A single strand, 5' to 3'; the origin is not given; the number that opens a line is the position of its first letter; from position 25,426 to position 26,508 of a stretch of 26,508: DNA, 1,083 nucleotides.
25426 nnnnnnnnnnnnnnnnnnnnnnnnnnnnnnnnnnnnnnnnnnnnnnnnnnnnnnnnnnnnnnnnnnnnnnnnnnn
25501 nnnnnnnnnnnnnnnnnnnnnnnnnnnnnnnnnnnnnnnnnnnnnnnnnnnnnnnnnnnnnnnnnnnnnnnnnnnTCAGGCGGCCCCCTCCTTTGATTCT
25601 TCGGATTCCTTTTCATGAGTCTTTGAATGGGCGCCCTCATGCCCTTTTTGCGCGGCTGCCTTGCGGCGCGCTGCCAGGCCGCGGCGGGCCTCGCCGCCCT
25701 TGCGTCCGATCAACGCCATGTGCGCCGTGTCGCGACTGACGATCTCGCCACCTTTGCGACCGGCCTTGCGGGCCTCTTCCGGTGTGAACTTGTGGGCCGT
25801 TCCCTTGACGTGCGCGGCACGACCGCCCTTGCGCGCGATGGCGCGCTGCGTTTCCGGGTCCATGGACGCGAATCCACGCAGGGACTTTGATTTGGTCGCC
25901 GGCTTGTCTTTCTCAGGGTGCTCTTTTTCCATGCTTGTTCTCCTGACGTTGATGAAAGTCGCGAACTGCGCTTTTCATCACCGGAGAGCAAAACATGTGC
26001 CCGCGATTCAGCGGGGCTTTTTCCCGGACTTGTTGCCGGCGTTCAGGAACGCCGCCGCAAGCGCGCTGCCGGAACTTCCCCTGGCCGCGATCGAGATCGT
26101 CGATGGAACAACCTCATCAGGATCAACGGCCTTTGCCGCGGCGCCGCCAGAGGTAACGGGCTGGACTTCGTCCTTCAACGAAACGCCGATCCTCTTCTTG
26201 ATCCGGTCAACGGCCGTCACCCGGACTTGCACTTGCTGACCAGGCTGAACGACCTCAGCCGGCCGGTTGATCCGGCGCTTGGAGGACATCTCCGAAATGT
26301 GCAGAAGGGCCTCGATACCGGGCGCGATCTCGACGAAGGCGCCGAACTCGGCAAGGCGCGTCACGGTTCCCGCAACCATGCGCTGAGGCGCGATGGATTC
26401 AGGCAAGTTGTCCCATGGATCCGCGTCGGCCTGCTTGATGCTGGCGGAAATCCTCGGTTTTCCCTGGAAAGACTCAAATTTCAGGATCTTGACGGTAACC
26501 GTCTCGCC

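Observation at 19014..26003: A sigma54-wired general stress regulon interleaved with its own phosphorelay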

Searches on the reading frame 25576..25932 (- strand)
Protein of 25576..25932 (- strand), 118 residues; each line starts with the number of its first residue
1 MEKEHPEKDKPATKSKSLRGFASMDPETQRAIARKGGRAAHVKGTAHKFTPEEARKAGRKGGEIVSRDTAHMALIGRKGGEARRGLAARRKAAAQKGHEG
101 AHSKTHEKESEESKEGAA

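Call 11: search_protein_families(library=pfam, proteins=[window:25576-25932:-], max_evalue=0.01)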
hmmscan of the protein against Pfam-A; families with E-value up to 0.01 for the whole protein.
window:25576-25932:- (118 aa): 1 family
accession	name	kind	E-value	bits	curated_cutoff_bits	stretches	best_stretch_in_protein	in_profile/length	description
PF10685.14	KGG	-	3.3e-13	50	20.4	2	20-41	1-22/22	Stress-induced bacterial acidophilic repeat motif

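Call 53: search_protein_families(library=ncbifam, proteins=[window:25576-25932:-], max_evalue=0.001)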
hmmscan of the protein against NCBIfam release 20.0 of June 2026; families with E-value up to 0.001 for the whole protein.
window:25576-25932:- (118 aa): 0 families

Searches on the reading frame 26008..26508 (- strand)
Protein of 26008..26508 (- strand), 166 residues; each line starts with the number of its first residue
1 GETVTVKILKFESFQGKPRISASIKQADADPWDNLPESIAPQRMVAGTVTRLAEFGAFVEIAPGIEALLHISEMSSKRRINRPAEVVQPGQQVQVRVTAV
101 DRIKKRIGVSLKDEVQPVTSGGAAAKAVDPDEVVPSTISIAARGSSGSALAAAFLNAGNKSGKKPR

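Call 9: search_protein_families(library=pfam, proteins=[window:26008-26508:-], max_evalue=0.01)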
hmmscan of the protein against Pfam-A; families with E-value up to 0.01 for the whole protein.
window:26008-26508:- (166 aa): 3 families
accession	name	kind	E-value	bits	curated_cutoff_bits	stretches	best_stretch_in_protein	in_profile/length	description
PF00575.29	S1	-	3.8e-19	69.3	22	1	44-112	7-74/74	S1 RNA binding domain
PF23459.1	S1_RRP5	-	3.3e-08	34.4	27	1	45-111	7-72/72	RRP5 S1 domain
PF21710.3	Spt6_S1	-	0.00054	20.6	27.5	1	48-114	23-89/91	Spt6, S1/OB domain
